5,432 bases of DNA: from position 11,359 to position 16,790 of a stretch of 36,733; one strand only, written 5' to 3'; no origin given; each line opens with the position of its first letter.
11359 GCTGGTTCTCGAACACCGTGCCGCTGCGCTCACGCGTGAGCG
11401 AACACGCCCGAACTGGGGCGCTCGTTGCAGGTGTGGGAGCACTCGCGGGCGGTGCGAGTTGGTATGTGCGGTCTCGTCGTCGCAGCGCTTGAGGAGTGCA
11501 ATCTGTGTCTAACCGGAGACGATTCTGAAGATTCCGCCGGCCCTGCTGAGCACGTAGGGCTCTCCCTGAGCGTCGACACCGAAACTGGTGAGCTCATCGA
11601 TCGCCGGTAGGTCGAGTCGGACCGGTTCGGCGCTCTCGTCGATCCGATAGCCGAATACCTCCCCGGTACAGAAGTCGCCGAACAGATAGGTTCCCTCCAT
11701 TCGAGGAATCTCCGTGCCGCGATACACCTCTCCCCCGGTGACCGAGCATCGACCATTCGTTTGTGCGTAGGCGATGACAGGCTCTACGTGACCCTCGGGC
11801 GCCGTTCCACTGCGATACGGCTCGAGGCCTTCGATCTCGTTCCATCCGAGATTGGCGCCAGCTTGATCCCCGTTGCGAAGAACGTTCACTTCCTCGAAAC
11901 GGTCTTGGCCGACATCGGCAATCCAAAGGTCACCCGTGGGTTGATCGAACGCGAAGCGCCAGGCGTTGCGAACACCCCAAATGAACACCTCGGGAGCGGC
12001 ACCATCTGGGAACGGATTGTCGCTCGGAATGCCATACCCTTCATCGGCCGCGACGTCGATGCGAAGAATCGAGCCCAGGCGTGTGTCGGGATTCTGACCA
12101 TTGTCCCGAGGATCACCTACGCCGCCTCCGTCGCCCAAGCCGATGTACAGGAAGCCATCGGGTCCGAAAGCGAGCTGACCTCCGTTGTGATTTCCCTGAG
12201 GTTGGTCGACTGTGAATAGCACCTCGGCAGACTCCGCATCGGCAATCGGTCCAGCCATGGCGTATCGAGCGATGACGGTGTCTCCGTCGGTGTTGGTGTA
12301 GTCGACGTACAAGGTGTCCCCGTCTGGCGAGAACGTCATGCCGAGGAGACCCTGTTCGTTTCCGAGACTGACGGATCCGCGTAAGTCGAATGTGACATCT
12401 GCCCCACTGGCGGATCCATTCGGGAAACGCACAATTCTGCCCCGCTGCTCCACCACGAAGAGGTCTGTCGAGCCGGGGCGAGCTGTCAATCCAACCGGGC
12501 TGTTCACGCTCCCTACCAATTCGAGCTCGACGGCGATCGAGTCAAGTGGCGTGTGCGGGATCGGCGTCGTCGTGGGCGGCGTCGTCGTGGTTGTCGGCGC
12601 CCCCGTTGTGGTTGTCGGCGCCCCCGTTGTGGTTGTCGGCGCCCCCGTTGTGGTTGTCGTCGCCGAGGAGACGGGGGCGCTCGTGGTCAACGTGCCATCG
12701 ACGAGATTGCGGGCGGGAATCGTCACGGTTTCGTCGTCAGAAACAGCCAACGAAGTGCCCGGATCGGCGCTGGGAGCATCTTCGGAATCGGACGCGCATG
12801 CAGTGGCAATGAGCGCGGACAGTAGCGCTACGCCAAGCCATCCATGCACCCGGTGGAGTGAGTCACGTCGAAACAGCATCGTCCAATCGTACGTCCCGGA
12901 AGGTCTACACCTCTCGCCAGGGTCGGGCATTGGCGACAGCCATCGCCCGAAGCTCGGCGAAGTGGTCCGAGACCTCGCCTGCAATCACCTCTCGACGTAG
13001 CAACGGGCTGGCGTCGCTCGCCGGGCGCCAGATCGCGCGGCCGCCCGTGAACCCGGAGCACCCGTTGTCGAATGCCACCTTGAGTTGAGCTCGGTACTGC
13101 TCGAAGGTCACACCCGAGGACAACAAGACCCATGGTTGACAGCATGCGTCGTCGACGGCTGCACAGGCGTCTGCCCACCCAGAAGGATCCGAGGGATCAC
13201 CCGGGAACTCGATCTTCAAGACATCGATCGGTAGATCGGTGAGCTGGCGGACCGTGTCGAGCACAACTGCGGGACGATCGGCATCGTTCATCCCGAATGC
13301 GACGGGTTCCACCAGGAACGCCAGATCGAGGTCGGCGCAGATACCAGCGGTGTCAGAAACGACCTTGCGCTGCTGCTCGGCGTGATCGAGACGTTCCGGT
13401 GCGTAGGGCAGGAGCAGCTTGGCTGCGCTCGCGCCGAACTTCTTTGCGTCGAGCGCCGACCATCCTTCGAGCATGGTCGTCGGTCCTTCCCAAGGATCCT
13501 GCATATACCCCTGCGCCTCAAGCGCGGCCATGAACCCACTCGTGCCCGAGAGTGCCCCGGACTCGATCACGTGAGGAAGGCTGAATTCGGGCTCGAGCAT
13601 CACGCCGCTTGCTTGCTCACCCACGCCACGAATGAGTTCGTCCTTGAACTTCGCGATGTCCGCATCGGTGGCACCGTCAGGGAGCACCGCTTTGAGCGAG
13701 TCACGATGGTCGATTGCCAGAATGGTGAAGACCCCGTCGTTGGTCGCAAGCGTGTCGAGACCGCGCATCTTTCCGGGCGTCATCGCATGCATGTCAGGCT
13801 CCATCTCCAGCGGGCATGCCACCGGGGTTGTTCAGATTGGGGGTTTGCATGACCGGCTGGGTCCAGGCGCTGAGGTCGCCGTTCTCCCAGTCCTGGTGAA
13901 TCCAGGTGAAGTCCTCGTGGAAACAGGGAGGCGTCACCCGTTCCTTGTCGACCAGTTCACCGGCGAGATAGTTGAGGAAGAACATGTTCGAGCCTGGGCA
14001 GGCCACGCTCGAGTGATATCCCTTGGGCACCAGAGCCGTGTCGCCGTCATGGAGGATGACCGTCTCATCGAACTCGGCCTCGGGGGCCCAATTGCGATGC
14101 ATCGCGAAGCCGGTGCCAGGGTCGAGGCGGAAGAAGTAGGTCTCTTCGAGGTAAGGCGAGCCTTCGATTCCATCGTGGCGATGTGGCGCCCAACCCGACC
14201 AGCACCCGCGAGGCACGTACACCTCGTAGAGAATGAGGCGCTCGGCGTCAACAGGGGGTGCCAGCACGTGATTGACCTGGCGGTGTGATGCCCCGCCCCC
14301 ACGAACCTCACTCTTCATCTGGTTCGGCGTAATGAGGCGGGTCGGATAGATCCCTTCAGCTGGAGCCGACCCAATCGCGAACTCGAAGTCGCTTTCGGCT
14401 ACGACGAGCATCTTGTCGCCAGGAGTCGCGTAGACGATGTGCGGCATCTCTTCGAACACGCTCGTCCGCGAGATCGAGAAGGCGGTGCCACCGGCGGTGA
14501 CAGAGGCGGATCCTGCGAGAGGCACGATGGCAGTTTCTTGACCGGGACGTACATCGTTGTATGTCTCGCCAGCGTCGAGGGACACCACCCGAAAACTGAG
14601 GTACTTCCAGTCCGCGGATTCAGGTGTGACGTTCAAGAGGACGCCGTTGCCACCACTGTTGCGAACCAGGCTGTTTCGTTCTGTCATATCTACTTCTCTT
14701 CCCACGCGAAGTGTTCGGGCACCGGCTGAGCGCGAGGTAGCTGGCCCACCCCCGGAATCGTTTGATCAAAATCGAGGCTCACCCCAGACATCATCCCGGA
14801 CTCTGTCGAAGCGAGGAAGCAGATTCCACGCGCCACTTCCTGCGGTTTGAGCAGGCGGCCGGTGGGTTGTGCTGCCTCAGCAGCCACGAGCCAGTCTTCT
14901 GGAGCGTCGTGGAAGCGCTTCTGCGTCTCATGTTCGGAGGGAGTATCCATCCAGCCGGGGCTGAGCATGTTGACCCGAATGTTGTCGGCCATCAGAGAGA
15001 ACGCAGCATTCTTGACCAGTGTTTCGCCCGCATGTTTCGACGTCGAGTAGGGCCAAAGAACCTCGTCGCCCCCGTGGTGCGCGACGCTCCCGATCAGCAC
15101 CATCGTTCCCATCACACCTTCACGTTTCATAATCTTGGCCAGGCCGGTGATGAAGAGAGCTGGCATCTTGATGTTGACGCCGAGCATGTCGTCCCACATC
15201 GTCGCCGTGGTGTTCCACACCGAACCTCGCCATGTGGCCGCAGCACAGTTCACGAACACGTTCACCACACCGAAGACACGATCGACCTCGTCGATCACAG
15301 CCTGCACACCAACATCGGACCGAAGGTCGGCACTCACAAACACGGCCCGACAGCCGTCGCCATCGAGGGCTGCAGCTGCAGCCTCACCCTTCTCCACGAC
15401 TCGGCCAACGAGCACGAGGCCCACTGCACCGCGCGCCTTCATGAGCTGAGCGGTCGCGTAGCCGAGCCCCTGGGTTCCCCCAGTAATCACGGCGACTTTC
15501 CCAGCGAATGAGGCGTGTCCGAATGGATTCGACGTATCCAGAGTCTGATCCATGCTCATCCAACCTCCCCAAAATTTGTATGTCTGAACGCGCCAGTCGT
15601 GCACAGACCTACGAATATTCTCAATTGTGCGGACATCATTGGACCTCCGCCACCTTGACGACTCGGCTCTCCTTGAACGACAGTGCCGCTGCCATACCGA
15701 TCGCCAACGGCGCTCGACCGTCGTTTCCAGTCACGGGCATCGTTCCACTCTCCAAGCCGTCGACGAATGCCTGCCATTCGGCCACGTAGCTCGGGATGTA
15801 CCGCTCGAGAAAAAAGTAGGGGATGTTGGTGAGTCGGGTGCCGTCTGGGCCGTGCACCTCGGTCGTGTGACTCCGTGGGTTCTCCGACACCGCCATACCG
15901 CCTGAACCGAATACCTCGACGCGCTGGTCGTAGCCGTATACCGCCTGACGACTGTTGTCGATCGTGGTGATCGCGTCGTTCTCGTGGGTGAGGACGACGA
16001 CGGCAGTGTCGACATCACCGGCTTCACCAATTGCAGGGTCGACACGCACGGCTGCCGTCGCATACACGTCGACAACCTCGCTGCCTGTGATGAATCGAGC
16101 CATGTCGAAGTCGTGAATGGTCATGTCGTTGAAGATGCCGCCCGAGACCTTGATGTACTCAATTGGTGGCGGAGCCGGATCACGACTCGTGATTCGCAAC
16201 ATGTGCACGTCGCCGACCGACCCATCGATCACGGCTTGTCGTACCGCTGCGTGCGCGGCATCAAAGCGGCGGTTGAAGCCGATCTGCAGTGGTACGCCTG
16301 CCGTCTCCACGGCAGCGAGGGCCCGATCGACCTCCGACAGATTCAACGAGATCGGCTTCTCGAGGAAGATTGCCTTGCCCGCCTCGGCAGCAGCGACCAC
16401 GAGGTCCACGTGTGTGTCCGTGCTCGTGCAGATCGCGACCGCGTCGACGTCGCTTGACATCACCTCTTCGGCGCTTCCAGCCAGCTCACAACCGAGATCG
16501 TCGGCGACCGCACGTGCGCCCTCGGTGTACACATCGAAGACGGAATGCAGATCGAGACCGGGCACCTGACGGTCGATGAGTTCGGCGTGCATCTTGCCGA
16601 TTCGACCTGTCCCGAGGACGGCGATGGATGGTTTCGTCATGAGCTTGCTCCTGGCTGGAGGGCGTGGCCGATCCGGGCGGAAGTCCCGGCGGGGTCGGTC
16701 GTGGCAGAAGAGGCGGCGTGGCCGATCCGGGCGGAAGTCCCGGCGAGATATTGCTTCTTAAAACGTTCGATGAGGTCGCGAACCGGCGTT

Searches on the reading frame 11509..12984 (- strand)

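Call 6: search_protein_families(library=pfam, proteins=[window:11509-12984:-], max_evalue=0.001)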
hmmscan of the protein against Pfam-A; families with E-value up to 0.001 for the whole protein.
window:11509-12984:- (491 aa): 1 family
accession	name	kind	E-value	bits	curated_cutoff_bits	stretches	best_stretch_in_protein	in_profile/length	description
PF07995.17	GSDH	-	1.1e-36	127.2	25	1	161-452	2-292/332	Glucose / Sorbosone dehydrogenase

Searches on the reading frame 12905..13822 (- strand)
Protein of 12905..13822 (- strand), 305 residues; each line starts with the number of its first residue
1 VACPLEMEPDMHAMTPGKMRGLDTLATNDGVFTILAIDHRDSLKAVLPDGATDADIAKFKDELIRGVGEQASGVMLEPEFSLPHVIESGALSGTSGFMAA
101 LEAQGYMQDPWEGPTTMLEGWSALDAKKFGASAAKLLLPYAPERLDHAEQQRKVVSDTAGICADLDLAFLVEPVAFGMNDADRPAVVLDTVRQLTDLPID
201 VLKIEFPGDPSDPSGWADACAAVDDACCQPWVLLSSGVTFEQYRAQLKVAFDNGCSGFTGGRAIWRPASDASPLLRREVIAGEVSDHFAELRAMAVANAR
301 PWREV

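Call 6: search_protein_families(library=pfam, proteins=[window:12905-13822:-], max_evalue=0.001)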
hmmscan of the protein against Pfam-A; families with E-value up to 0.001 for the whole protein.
window:12905-13822:- (305 aa): 2 families
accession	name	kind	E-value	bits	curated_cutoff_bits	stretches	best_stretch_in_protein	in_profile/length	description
PF01791.15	DeoC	-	2e-16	60.8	23.8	1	33-265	2-227/229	DeoC/LacD family aldolase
PF09863.15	DUF2090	-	2.2e-06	27.5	27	1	32-271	37-280/310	Uncharacterized protein conserved in bacteria (DUF2090)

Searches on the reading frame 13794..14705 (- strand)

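Call 6: search_protein_families(library=pfam, proteins=[window:13794-14705:-], max_evalue=0.001)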
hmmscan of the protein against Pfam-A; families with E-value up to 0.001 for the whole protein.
window:13794-14705:- (303 aa): 1 family
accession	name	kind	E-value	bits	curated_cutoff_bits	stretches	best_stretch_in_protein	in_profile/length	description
PF04962.18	KduI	-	3.8e-69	233.4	23.9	1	18-269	10-262/262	KduI/IolB family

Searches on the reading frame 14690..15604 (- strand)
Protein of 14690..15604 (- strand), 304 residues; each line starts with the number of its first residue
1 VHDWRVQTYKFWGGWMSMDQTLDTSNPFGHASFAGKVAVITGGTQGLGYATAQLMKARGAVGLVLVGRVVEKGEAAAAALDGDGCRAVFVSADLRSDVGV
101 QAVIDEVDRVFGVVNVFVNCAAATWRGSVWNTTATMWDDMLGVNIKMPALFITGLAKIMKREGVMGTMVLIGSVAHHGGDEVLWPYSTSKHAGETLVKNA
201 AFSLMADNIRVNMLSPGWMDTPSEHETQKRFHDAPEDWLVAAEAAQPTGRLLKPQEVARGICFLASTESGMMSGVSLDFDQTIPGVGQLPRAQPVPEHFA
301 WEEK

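Call 6: search_protein_families(library=pfam, proteins=[window:14690-15604:-], max_evalue=0.001)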
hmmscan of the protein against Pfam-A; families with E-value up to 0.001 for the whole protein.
window:14690-15604:- (304 aa): 3 families
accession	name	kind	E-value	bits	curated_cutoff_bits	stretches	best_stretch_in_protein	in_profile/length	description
PF13561.12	adh_short_C2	-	1.3e-39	136.7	27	1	45-280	6-232/236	Enoyl-(Acyl carrier protein) reductase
PF00106.31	adh_short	-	1.5e-35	122.9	26.6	1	36-228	1-191/195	short chain dehydrogenase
PF08659.16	KR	-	2.7e-12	47.4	22.6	1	39-192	4-155/180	KR domain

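Call 34: search_protein_families(library=ncbifam, proteins=[window:14690-15604:-], max_evalue=0.00001)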
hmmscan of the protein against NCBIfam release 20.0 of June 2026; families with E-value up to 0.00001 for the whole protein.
window:14690-15604:- (304 aa): 197 families (the best 25 are shown)
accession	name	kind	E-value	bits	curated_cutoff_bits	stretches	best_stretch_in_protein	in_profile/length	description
NF004847.0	PRK06198.1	subfamily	2.9e-88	295.6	240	1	31-288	3-260/269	oxidoreductase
NF005559.1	PRK07231.1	subfamily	9.1e-41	140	215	1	33-280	2-244/249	glucose 1-dehydrogenase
NF053701.1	CsHdxCHCADhChcB2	equivalog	2.9e-37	128.5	350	1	33-280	1-239/245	cis-4-hydroxycyclohexanecarboxylate dehydrogenase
NF004791.0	PRK06138.1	equivalog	8.4e-37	126.8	312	1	33-280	3-246/252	SDR family oxidoreductase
NF006121.0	PRK08265.1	subfamily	1.9e-36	125.9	294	1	32-280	4-242/263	short chain dehydrogenase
NF004818.0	PRK06172.1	equivalog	4.8e-36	124.4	336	1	32-280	4-247/253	SDR family oxidoreductase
NF004198.0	PRK05653.1-3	equivalog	1.4e-35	122.9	296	1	32-278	4-241/248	3-oxoacyl-ACP reductase FabG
NF009093.0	PRK12429.1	subfamily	6.9e-33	114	258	1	33-280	3-253/259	3-hydroxybutyrate dehydrogenase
NF052558.1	MBtsdlDhBudC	equivalog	8.1e-33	114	270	1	33-280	1-238/250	meso-2,3-butanediol dehydrogenase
NF052562.1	RADHDNL4305835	equivalog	3.2e-32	111.9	400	1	33-278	5-244/252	NADP-dependent (R)-specific alcohol dehydrogenase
NF006070.0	PRK08213.1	subfamily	7.6e-32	110.8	279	1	33-280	10-253/259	gluconate 5-dehydrogenase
TIGR03971.1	SDR_subfam_1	subfamily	1.7e-31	109.6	300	1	33-281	1-266/271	mycofactocin-coupled SDR family oxidoreductase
NF009384.0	PRK12743.1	equivalog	2.3e-31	109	264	1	35-280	6-244/258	SDR family oxidoreductase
NF009466.0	PRK12826.1-2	subfamily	4.2e-31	108.3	222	1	36-280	4-241/248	3-oxoacyl-ACP reductase FabG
NF005075.0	PRK06500.1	equivalog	1.5e-30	106.4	336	1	32-277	3-240/249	SDR family oxidoreductase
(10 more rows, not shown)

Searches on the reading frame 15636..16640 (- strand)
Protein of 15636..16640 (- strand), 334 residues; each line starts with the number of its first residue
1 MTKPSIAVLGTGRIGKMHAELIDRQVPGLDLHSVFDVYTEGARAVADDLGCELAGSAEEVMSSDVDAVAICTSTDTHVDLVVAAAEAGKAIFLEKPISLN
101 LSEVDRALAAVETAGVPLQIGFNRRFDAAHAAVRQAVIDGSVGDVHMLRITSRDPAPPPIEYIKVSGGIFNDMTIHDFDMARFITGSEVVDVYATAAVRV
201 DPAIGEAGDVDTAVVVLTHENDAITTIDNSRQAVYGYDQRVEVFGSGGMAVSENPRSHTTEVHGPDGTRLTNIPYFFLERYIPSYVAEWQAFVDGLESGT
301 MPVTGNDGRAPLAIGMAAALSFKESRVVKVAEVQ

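Call 6: search_protein_families(library=pfam, proteins=[window:15636-16640:-], max_evalue=0.001)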
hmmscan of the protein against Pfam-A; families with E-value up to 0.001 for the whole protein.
window:15636-16640:- (334 aa): 3 families
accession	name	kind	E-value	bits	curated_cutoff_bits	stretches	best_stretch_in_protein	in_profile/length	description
PF22725.1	GFO_IDH_MocA_C3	-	9.1e-28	97.2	27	1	131-250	2-123/124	GFO/IDH/MocA C-terminal domain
PF01408.29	GFO_IDH_MocA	-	7.1e-25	88.5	24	1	6-122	3-120/120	Oxidoreductase family, NAD-binding Rossmann fold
PF02894.22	GFO_IDH_MocA_C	-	4.4e-17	63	22.9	1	134-330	1-218/218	Oxidoreductase family, C-terminal alpha/beta domain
